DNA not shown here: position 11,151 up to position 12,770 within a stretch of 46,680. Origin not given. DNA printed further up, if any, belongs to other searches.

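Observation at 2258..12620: Six tandem AlkP-superfamily paralogs followed by a TMTC-like GT-C/TPR glycosyltransferase: candidate undescribed envelope system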

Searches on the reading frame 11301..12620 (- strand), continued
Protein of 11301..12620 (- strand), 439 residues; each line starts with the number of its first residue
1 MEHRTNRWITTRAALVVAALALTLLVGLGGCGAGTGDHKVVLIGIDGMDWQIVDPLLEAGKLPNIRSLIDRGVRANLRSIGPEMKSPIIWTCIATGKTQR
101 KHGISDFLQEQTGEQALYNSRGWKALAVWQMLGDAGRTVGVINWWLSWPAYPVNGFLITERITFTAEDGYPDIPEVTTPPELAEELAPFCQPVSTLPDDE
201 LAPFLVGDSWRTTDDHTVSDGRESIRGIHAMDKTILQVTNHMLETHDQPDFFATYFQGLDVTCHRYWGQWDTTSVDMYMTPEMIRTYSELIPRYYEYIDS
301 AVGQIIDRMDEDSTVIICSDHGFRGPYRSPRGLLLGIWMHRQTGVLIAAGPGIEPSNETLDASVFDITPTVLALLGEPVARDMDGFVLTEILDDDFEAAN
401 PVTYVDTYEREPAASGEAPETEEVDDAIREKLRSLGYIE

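Call 41: predict_structure(alignment_id=A3)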
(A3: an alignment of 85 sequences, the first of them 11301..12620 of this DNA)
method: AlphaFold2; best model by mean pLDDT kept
length: 439 residues; sequences in the alignment: 85
mean_pLDDT: 91.8   pTM: 0.89
mean pLDDT of the five models: 91.8, 91.2, 91.1, 90.7, 90.1
residues with pLDDT >= 90: 351; 70-90: 51; 50-70: 30; < 50: 7
segments of 3 or more residues with pLDDT < 50: 111-113
pLDDT, mean of each block of 10 residues (from residue 1): 64 90 77 71 98 98 99 97 83 96 75 65 93 97 96 97 96 95 98 98 97 96 98 99 98 98 97 94 98 99 98 97 94 93 97 97 98 98 98 96 95 61 82 80
secondary structure, 60 per line:
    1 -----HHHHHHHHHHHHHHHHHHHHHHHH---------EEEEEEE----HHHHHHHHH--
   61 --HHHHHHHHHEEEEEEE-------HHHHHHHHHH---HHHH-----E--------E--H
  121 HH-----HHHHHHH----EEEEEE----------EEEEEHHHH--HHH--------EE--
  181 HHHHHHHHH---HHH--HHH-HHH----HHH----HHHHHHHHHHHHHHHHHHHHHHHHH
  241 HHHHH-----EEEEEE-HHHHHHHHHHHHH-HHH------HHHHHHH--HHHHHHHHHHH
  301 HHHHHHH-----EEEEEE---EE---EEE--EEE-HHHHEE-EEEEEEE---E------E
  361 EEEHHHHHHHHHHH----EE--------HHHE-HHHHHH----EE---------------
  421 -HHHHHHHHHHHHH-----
elements in order: H6-29 E39-45 H50-58 H63-71 E72-78 H86-95 H99-102 H128-134 E139-144 E155-159 H160-163 H181-189 H216-245 E251-256 H258-270 H281-287 H290-307 E313-318 E327-329 E332-334 H336-339 E343-349 E360-363 H364-374 H394-399 H422-434
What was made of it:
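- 11301..12620 (-): P1: PF01663 lipoprotein, 439 aa. Lipobox LGGC, full catalytic set, C-terminal tail ............ AF2 pLDDT 91.8 (call 41).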

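Call 44: fold_search(model_id=the predicted structure, library=pdb)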
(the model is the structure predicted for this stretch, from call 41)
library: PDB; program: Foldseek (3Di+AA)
matches with E <= 10: 539; with E <= 0.001: 446
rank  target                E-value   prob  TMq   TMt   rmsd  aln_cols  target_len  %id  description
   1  6g60_C                6.0e-12  1.00  0.42  0.37  12.0       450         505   16  Choline sulfatase from Ensifer (Sinorhizobium) meliloti cocrystalized with choline (released 2019-04-10)
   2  6g5z_A                1.3e-11  1.00  0.47  0.41  10.8       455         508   17  Choline sulfatase from Ensifer (Sinorhizobium) meliloti (released 2019-04-10)
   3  6g5z_C                1.3e-11  1.00  0.42  0.37  11.5       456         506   16  Choline sulfatase from Ensifer (Sinorhizobium) meliloti (released 2019-04-10)
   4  7pth_B                2.0e-11  1.00  0.41  0.36  11.7       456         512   16  C54S mutant of choline-sulfatase from E. meliloti CECT4857 bound to choline (released 2022-08-03)
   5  7ptj_A                3.8e-11  1.00  0.43  0.38  11.5       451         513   16  C54S mutant of choline-sulfatase from E. meliloti CECT4857 bound to HEPES (released 2022-08-03)
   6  6g5z_B                4.7e-11  1.00  0.43  0.38  10.7       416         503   16  Choline sulfatase from Ensifer (Sinorhizobium) meliloti (released 2019-04-10)
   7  6wev_BbB              5.6e-11  1.00  0.47  0.27   9.7       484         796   14  Crystal structures of human E-NPP 1: bound to N-{[1-(6,7-dimethoxy-5,8-dihydroquinazolin-4-yl)piperidin-4-yl]methyl} (released 2020-09-09)
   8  7pth_A                6.3e-11  1.00  0.42  0.36  15.4       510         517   15  C54S mutant of choline-sulfatase from E. meliloti CECT4857 bound to choline (released 2022-08-03)
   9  6weu_AbA              6.7e-11  1.00  0.47  0.26  11.8       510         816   14  Crystal structures of human E-NPP 1: bound to adenosine-5'-thio-monophosphate (released 2020-09-09)
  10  6wev_AbA              7.0e-11  1.00  0.50  0.28   6.6       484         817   14  Crystal structures of human E-NPP 1: bound to N-{[1-(6,7-dimethoxy-5,8-dihydroquinazolin-4-yl)piperidin-4-yl]methyl} (released 2020-09-09)
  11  7mw8_A                7.5e-11  1.00  0.50  0.57   5.9       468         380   14  Crystal Structure Analysis of Xac Nucleotide Pyrophosphatase/Phosphodiesterase (released 2022-05-18)
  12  6fny_A                7.5e-11  1.00  0.43  0.38  10.9       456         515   16  CRYSTAL STRUCTURE OF A CHOLINE SULFATASE FROM SINORHIZOBIUM MELLILOTI (released 2018-02-28)
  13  6fny_C                7.9e-11  1.00  0.44  0.38  11.4       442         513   17  CRYSTAL STRUCTURE OF A CHOLINE SULFATASE FROM SINORHIZOBIUM MELLILOTI (released 2018-02-28)
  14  7n1s_B                8.9e-11  1.00  0.50  0.56   6.1       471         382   14  Crystal Structure Analysis of Xac Nucleotide Pyrophosphatase/Phosphodiesterase (released 2022-06-01)
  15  7mw8_B                1.1e-10  1.00  0.50  0.56   6.0       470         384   14  Crystal Structure Analysis of Xac Nucleotide Pyrophosphatase/Phosphodiesterase (released 2022-05-18)
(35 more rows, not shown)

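Call 53: search_protein_families(library=pfam, proteins=[L024:6018-8504:+, L024:8359-10008:+, L024:11929-13410:+, L054:4924-6546:+, L054:6743-8011:+, L054:8295-9815:+, L057:8079-9461:+, L057:5768-7492:+, L031:9905-12325:+, L032:11038-13404:+], max_evalue=0.0001)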
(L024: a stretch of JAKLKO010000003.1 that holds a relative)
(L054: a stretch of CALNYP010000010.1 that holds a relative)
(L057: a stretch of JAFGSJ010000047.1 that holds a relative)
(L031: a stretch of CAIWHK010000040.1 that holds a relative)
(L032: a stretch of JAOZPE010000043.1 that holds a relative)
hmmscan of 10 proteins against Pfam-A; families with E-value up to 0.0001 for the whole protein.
L024:6018-8504:+ (828 aa): 9 families
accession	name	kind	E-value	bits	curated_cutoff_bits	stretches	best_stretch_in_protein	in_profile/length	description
PF13231.12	PMT_2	-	4.2e-15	56.7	26.1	1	101-251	2-153/160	Dolichyl-phosphate-mannose-protein mannosyltransferase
PF07719.23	TPR_2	-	3.9e-14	52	27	0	607-635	5-33/34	Tetratricopeptide repeat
PF13428.12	TPR_14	-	3.4e-10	40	23.5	0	606-644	4-42/44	Tetratricopeptide repeat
PF14559.12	TPR_19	-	3.5e-10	40.5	25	0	617-668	5-56/68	Tetratricopeptide repeat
PF13181.12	TPR_8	-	6.5e-07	29.5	25.7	0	606-635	4-33/34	Tetratricopeptide repeat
PF13432.12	TPR_16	-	7.6e-07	29.9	32.7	1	609-669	3-63/65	Tetratricopeptide repeat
PF13424.12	TPR_12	-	1.4e-05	25.6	30.1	0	609-667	9-75/77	Tetratricopeptide repeat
PF13431.12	TPR_17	-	1.8e-05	25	24.4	0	626-656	2-32/34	Tetratricopeptide repeat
PF00515.34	TPR_1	-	6e-05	23.1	27.8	0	608-635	6-33/34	Tetratricopeptide repeat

L024:8359-10008:+ (549 aa): 3 families
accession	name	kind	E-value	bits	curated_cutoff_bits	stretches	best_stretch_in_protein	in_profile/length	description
PF00884.28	Sulfatase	-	6.8e-44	150.8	25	1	111-422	1-301/301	Sulfatase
PF16347.10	SGSH_C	-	9.9e-16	58.7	29.3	1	366-497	3-136/154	N-sulphoglucosamine sulphohydrolase, C-terminal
PF01663.27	Phosphodiest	-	4.7e-11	43.3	23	1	327-361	187-221/342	Type I phosphodiesterase / nucleotide pyrophosphatase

L024:11929-13410:+ (493 aa): 0 families

L054:4924-6546:+ (540 aa): 1 family
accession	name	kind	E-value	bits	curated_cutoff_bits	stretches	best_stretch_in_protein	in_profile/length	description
PF13231.12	PMT_2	-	6.1e-05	23.7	26.1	1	142-280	21-148/160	Dolichyl-phosphate-mannose-protein mannosyltransferase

L054:6743-8011:+ (422 aa): 2 families
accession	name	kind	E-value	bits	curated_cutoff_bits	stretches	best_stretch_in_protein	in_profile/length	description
PF13231.12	PMT_2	-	1.2e-13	52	26.1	1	75-231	3-160/160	Dolichyl-phosphate-mannose-protein mannosyltransferase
PF02366.24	PMT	-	1.9e-05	24.8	22.7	1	86-243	74-242/245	Dolichyl-phosphate-mannose-protein mannosyltransferase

L054:8295-9815:+ (506 aa): 4 families
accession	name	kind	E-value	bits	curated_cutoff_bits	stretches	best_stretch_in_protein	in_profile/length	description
PF00884.28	Sulfatase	-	8.1e-49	167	25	1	29-370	1-301/301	Sulfatase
PF01663.27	Phosphodiest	-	2.8e-11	44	23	0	278-314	184-220/342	Type I phosphodiesterase / nucleotide pyrophosphatase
PF02995.22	DUF229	-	2.2e-07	30.4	25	1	247-345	288-370/496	Protein of unknown function (DUF229)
PF16347.10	SGSH_C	-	7.8e-07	29.8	29.3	1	318-372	1-55/154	N-sulphoglucosamine sulphohydrolase, C-terminal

L057:8079-9461:+ (460 aa): 1 family
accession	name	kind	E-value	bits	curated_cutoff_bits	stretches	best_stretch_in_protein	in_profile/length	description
PF13231.12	PMT_2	-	4.9e-11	43.5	26.1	1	107-261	4-160/160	Dolichyl-phosphate-mannose-protein mannosyltransferase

L057:5768-7492:+ (574 aa): 2 families
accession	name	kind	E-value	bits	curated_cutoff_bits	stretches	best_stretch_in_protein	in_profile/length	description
PF13229.12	Beta_helix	-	6.8e-26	91.2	25.9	3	234-361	47-156/158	Right handed beta helix region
PF05048.19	NosD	-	2.1e-11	44.1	23.6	1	184-316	62-181/212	Periplasmic copper-binding protein (NosD)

L031:9905-12325:+ (806 aa): 21 families
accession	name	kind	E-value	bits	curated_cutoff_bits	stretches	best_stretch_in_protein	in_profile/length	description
PF01663.27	Phosphodiest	-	9.1e-27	95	23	1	60-352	3-228/342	Type I phosphodiesterase / nucleotide pyrophosphatase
PF14559.12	TPR_19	-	1.4e-24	86.6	25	2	739-802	4-67/68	Tetratricopeptide repeat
PF13428.12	TPR_14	-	2e-24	84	23.5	1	765-802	6-43/44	Tetratricopeptide repeat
PF13432.12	TPR_16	-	5.4e-23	81.5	32.7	2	489-545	2-58/65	Tetratricopeptide repeat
PF07719.23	TPR_2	-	2.3e-21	74.6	27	0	760-793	1-34/34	Tetratricopeptide repeat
PF00515.34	TPR_1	-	2.9e-13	49.5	27.8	0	760-793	1-34/34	Tetratricopeptide repeat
PF13181.12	TPR_8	-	2.7e-11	43.1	25.7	0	760-792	1-33/34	Tetratricopeptide repeat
PF23914.1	TPR_CcmH_CycH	-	3.3e-11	43.7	42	1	490-577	56-146/158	Cytochrome c-type biogenesis protein H TPR domain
PF13424.12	TPR_12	-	4.3e-11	43.3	30.1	0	487-543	6-70/77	Tetratricopeptide repeat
PF13414.12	TPR_11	-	8.7e-11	41.8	26.8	0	561-600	3-42/42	TPR repeat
PF13431.12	TPR_17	-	3.9e-10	39.6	24.4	0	757-780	10-33/34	Tetratricopeptide repeat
PF13429.12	TPR_15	-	9.6e-10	38.8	26.2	0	498-574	197-270/280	Tetratricopeptide repeat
PF13176.12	TPR_7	-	1.7e-09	37.5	27.9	0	488-509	3-24/36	Tetratricopeptide repeat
PF13174.12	TPR_6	-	6.3e-08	33.2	26.3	0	521-549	3-31/33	Tetratricopeptide repeat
PF13371.12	TPR_9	-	1.5e-07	31.8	35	1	739-803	8-72/73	Tetratricopeptide repeat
PF00884.28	Sulfatase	-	6.6e-05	22.8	25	0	270-403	159-300/301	Sulfatase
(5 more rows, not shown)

L032:11038-13404:+ (788 aa): 1 family
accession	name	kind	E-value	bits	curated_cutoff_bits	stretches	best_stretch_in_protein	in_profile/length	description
PF19313.5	DUF5916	-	8.5e-18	64.8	22.6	1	315-394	22-97/572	Domain of unknown function (DUF5916)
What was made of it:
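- L057 reads PMT_2-AlkP (call 53).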
